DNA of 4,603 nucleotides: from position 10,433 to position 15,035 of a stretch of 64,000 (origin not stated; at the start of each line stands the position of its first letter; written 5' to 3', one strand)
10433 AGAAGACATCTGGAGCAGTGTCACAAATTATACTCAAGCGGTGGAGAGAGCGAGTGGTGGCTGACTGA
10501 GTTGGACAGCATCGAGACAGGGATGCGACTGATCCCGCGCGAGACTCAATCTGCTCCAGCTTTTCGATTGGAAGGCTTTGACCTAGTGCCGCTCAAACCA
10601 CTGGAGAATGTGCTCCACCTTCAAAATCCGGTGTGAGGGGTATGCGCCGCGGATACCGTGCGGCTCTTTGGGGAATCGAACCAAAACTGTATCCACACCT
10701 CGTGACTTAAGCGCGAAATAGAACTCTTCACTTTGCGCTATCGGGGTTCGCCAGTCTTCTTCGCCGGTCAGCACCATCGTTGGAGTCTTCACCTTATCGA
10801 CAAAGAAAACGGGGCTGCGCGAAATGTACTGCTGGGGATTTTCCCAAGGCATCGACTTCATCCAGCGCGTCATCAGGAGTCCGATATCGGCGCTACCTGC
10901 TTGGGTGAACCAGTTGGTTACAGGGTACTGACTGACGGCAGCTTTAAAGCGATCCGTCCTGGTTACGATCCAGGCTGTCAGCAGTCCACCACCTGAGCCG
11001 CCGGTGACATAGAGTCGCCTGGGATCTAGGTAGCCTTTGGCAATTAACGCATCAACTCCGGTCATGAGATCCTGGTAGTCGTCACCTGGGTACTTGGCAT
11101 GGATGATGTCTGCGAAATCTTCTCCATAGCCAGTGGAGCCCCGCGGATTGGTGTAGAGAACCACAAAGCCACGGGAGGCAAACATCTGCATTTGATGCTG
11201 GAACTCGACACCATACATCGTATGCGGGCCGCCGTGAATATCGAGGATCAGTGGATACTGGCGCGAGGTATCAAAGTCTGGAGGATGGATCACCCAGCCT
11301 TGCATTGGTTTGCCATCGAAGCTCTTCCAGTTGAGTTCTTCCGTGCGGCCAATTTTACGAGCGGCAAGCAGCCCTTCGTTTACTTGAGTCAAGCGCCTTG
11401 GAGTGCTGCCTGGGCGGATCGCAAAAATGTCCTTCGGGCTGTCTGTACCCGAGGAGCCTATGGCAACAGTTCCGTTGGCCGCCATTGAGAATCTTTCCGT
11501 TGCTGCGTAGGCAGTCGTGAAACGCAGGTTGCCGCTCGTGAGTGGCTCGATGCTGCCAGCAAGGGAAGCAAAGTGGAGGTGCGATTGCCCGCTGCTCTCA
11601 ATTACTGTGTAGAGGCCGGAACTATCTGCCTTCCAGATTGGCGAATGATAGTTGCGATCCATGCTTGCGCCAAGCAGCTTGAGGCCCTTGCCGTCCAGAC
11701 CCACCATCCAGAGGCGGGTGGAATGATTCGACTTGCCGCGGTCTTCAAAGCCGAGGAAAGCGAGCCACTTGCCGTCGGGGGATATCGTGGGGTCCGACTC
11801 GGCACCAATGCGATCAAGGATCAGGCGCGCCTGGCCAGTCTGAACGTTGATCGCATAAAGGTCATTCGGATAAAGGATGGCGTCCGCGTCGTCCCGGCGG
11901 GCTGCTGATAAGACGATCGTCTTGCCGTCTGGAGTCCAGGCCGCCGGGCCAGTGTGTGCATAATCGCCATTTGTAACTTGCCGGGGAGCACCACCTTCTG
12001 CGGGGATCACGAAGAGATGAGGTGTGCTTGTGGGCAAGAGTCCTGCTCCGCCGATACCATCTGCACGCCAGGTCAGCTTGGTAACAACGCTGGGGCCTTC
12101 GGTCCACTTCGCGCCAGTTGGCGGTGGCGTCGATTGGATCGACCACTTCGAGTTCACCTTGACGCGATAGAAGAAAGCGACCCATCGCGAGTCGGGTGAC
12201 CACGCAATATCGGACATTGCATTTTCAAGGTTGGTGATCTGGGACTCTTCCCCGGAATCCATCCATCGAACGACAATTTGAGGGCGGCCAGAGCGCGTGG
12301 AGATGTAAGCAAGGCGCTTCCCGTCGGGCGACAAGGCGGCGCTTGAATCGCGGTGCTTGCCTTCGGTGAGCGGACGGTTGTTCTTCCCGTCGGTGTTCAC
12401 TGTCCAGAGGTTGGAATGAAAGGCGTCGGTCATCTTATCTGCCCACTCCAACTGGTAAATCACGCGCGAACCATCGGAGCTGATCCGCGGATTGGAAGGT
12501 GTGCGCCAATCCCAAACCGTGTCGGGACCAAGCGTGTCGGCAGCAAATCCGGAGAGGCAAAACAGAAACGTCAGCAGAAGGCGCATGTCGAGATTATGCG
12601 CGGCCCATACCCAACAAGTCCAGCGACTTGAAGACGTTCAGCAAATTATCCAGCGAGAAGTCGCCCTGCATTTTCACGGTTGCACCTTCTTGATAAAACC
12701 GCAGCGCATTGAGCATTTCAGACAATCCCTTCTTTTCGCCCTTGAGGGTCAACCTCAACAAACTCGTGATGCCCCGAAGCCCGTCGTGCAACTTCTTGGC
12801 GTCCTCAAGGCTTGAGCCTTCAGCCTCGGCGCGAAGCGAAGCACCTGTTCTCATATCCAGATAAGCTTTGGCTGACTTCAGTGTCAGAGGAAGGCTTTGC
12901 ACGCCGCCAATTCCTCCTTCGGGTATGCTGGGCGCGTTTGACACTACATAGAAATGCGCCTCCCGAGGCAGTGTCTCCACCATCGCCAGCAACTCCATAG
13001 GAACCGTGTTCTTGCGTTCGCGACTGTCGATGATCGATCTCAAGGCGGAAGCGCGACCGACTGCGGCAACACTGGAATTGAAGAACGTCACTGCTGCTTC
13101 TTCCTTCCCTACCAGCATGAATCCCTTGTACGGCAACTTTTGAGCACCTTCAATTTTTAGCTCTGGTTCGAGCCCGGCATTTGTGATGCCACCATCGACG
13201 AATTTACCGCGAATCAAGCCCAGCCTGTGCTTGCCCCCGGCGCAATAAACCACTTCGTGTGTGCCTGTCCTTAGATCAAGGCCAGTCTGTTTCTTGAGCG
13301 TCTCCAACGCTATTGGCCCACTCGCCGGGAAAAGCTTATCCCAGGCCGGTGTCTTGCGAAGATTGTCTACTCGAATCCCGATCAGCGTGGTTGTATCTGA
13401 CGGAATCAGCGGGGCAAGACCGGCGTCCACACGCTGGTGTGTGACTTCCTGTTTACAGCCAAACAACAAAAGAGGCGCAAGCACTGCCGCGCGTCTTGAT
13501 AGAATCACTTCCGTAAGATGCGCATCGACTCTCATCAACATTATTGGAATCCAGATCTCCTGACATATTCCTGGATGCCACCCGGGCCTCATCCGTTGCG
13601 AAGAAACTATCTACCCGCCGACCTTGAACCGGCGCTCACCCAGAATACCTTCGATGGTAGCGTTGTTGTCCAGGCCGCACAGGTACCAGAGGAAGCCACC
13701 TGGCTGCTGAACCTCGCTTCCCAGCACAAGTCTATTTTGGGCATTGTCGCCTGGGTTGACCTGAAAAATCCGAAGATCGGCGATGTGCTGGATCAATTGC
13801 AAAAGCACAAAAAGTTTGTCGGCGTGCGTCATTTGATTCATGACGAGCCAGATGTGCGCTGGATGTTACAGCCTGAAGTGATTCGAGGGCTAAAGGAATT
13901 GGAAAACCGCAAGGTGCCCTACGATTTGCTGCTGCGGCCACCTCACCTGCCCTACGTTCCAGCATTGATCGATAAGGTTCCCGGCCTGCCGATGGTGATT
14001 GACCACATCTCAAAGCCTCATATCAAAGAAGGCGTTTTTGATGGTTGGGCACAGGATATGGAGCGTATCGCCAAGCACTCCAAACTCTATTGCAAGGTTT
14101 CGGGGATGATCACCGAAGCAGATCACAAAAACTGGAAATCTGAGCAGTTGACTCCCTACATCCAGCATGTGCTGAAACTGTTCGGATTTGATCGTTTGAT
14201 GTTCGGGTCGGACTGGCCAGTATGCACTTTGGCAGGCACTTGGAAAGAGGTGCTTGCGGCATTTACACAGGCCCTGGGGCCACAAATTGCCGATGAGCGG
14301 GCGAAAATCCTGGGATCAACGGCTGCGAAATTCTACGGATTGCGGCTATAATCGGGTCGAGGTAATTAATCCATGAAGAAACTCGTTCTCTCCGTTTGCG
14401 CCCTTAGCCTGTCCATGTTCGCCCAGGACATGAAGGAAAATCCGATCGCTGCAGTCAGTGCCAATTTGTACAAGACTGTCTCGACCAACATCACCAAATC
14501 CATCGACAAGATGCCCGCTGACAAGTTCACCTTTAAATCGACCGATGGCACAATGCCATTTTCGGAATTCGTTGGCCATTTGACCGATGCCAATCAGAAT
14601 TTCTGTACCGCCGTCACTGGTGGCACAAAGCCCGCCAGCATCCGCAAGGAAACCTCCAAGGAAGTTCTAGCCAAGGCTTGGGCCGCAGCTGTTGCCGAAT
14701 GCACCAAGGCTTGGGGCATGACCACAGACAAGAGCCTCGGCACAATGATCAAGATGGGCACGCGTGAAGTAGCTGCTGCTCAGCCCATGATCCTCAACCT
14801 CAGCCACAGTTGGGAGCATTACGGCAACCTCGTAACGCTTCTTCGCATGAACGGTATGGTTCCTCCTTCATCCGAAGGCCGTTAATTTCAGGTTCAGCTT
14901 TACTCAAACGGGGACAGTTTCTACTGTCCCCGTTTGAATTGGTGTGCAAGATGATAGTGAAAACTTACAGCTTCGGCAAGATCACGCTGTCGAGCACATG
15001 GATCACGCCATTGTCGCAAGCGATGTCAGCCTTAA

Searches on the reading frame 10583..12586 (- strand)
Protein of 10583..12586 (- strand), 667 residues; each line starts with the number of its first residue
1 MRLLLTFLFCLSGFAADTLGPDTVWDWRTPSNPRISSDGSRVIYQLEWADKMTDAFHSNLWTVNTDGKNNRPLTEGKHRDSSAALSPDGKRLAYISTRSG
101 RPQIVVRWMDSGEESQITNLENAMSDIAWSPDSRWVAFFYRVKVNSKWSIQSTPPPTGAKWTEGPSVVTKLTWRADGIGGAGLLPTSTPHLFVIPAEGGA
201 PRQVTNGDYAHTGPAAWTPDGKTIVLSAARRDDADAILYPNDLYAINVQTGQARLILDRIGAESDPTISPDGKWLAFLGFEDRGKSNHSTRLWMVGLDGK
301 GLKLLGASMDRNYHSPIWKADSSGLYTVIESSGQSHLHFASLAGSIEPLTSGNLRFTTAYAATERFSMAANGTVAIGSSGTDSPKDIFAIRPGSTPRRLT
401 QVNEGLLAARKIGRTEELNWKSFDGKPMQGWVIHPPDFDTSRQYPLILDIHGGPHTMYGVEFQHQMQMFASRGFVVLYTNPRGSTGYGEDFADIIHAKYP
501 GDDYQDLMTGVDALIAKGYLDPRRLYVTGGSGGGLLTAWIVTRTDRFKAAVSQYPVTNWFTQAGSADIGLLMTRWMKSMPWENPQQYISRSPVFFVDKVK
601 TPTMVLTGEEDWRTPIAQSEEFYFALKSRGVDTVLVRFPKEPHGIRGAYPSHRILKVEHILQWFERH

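Call 7: search_protein_families(library=pfam, proteins=[window:10583-12586:-], max_evalue=0.001)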
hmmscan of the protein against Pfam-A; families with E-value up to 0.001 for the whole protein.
window:10583-12586:- (667 aa): 12 families
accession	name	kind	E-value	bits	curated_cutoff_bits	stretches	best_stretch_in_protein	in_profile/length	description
PF00326.27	Peptidase_S9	-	2.6e-56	190.9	22.6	1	461-667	2-209/213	Prolyl oligopeptidase family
PF07676.18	PD40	-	4.4e-26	90.7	20.9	2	71-104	2-36/38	WD40-like Beta Propeller Repeat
PF20434.5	BD-FAE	-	3.3e-11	43.5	26.8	1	440-625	9-214/215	BD-FAE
PF00930.27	DPPIV_N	-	3.6e-11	42.8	22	0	189-274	260-342/354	Dipeptidyl peptidase IV (DPP IV) N-terminal region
PF05448.18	AXE1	-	1.1e-08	34.6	21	1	417-560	58-213/321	Acetyl xylan esterase (AXE1)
PF01738.24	DLH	-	1.3e-06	28.6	21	1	456-644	21-187/217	Dienelactone hydrolase family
PF12146.15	Hydrolase_4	-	1.2e-05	25.2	27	0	597-634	188-223/239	Serine aminopeptidase, S33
PF25174.1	Beta-prop_THOC3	-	1.4e-05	24.7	305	1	60-138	197-271/272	THOC3 beta-propeller domain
PF07859.19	Abhydrolase_3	-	2.9e-05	24.4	25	1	513-645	58-208/210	alpha/beta hydrolase fold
PF00561.26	Abhydrolase_1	-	3.9e-05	23.9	25.8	0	445-590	1-131/245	alpha/beta hydrolase fold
PF02129.25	Peptidase_S15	-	0.00029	21.1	23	0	432-569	9-141/262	X-Pro dipeptidyl-peptidase (S15 family)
PF10647.15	Gmad1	-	0.00049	20.5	20.5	0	72-136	17-78/251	Lipoprotein LpqB beta-propeller domain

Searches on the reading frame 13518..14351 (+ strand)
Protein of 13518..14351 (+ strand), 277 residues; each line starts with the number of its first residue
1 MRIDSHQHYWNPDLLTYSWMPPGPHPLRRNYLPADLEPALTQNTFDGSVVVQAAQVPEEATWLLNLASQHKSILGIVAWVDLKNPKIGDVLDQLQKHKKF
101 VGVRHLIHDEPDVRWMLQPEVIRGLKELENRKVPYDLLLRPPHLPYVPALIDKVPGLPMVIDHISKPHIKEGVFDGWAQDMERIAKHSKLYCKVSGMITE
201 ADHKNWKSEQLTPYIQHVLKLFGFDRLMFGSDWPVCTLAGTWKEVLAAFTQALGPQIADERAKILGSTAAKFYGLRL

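Call 77: search_protein_families(library=pfam, proteins=[window:13518-14351:+], max_evalue=0.001)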
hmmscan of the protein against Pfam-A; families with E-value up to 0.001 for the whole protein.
window:13518-14351:+ (277 aa): 1 family
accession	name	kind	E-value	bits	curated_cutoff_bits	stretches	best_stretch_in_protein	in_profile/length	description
PF04909.20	Amidohydro_2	-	8.6e-45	154.1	26.4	1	3-275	1-289/289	Amidohydrolase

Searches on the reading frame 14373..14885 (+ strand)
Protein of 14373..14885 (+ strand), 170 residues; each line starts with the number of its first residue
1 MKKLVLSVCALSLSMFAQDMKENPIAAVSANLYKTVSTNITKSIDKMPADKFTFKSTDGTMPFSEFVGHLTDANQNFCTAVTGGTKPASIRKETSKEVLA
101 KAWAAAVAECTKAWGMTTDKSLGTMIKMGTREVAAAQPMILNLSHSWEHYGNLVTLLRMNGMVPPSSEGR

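Call 77: search_protein_families(library=pfam, proteins=[window:14373-14885:+], max_evalue=0.001)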
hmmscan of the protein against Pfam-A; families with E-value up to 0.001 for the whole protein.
window:14373-14885:+ (170 aa): 2 families
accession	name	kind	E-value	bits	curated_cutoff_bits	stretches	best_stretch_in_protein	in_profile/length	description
PF12867.12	DinB_2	-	4.5e-08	34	24.8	1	38-151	7-126/128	DinB superfamily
PF05163.17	DinB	-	3.1e-07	30.9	23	1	36-167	15-152/165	DinB family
